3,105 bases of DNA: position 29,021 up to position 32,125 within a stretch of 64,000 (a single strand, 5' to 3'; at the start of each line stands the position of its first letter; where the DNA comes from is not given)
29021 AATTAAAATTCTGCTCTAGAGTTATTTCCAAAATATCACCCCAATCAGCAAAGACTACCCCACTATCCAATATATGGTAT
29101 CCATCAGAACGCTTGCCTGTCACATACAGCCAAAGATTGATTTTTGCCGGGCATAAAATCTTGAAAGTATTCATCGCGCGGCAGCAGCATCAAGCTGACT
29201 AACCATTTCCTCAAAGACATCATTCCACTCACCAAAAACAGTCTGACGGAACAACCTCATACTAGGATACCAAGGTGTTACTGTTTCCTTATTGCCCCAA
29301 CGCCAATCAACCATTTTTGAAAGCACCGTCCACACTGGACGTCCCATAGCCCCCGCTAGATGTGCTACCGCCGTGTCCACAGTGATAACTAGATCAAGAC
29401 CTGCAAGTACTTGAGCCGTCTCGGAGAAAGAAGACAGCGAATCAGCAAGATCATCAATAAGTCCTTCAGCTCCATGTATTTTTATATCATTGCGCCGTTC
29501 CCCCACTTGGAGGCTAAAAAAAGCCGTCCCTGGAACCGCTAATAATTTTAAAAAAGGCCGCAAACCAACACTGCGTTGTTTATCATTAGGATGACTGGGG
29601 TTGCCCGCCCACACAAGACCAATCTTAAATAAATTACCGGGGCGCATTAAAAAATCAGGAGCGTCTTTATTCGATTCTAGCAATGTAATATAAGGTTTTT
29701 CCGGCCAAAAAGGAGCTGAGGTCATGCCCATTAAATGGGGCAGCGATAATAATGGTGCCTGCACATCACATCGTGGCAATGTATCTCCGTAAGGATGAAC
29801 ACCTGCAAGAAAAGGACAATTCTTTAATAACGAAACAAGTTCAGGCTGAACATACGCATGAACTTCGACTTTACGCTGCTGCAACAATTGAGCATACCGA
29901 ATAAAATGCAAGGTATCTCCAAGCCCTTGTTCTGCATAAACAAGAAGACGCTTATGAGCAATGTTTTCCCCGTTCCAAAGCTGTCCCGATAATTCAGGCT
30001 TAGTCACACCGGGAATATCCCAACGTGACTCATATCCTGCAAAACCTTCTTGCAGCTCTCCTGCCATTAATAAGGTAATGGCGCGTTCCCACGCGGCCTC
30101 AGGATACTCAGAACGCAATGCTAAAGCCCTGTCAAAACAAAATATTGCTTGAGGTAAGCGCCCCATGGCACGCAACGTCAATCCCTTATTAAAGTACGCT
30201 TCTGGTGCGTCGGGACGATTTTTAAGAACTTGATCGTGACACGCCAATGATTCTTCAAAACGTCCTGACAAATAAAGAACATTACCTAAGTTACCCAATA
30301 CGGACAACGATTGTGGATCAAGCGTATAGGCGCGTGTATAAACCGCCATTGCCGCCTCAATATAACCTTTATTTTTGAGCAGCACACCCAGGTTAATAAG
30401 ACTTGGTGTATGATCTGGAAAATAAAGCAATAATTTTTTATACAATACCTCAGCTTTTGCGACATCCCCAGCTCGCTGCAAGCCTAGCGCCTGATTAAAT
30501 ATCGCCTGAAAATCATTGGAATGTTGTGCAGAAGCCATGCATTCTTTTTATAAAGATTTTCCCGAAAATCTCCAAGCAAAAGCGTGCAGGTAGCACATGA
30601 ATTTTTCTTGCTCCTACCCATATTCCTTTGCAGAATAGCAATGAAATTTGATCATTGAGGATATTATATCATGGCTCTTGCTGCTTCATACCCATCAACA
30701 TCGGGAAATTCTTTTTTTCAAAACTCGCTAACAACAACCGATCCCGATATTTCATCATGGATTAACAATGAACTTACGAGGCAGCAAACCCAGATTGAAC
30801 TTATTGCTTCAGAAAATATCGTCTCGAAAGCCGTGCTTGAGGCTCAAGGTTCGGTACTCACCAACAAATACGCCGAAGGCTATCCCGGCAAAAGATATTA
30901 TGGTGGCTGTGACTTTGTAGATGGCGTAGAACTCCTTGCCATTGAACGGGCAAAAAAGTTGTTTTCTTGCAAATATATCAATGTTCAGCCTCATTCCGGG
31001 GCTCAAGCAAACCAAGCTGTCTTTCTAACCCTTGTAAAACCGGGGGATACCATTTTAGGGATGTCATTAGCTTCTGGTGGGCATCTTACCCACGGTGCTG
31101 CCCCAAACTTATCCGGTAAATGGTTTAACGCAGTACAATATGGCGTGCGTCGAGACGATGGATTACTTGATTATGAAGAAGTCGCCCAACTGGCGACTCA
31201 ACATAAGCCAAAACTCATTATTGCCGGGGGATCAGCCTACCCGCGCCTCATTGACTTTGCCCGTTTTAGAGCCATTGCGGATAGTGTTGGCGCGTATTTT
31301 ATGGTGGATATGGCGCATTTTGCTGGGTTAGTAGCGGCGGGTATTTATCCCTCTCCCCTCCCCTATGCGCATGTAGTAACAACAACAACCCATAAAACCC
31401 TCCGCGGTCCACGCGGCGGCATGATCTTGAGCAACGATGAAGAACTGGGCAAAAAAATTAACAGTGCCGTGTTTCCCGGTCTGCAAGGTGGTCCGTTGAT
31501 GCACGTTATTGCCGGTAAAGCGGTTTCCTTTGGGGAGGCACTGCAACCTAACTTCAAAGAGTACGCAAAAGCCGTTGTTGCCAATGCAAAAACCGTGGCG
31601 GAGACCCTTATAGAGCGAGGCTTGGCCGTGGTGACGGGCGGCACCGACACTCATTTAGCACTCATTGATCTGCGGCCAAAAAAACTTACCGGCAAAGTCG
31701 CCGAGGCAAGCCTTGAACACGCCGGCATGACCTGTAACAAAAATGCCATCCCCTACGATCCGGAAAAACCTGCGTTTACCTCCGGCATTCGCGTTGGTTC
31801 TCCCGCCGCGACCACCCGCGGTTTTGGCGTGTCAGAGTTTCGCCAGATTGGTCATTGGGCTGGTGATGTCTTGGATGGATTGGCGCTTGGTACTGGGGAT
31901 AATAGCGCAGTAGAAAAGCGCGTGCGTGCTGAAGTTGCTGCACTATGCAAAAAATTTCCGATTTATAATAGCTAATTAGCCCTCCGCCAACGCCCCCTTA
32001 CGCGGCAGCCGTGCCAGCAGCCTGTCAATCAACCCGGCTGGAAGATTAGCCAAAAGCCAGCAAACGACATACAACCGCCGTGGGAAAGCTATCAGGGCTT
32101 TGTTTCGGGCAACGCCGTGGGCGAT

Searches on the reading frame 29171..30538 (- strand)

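Call 14: search_protein_families(library=pfam, proteins=[window:29171-30538:-], max_evalue=0.00001)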
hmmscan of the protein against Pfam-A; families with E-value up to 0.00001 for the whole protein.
window:29171-30538:- (455 aa): 14 families
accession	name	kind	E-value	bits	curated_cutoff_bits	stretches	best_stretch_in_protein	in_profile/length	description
PF07719.23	TPR_2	-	3e-21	74.2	27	0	112-142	1-31/34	Tetratricopeptide repeat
PF00515.34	TPR_1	-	1.2e-19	69.6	27.8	1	112-144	1-33/34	Tetratricopeptide repeat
PF13424.12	TPR_12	-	1.8e-19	70.1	30.1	1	78-142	3-75/77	Tetratricopeptide repeat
PF13414.12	TPR_11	-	1.8e-16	60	26.8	1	85-126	1-42/42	TPR repeat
PF13432.12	TPR_16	-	6.5e-16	58.9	32.7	0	84-132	3-51/65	Tetratricopeptide repeat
PF13181.12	TPR_8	-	3.1e-15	55.4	25.7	0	46-76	3-33/34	Tetratricopeptide repeat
PF14559.12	TPR_19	-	5.2e-14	52.8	25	0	61-114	8-61/68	Tetratricopeptide repeat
PF13431.12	TPR_17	-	5.7e-14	51.6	24.4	0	103-132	4-33/34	Tetratricopeptide repeat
PF13428.12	TPR_14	-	1.7e-10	40.9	23.5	0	49-85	6-42/44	Tetratricopeptide repeat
PF13176.12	TPR_7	-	5.6e-10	38.9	27.9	0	81-106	2-29/36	Tetratricopeptide repeat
PF13371.12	TPR_9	-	1.2e-09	38.4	35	1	92-148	9-65/73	Tetratricopeptide repeat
PF13374.12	TPR_10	-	2e-07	31.2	27.5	0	78-105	2-29/42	Tetratricopeptide repeat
PF01075.23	Glyco_transf_9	-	3.9e-07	30.1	22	1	370-406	173-209/247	Glycosyltransferase family 9 (heptosyltransferase)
PF13174.12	TPR_6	-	3.7e-06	27.7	26.3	0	11-43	1-33/33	Tetratricopeptide repeat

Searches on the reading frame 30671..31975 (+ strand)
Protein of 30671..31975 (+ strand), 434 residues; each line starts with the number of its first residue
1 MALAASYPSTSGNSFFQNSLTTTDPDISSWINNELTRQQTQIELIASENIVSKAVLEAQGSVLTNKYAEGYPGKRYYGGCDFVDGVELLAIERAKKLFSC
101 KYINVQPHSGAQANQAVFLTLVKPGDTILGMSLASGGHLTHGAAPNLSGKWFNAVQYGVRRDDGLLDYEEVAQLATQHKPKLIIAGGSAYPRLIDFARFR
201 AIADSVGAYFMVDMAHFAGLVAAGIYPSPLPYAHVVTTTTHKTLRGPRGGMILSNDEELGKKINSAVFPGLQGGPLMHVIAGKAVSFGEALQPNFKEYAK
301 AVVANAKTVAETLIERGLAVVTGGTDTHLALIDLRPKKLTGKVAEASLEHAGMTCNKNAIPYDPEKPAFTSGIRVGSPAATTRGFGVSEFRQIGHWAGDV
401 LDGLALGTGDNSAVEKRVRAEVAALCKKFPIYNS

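Call 14: search_protein_families(library=pfam, proteins=[window:30671-31975:+], max_evalue=0.00001)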
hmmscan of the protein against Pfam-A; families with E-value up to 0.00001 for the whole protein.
window:30671-31975:+ (434 aa): 1 family
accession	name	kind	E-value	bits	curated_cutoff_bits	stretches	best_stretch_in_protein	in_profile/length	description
PF00464.25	SHMT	-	4.6e-170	565.9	27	1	21-396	2-398/399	Serine hydroxymethyltransferase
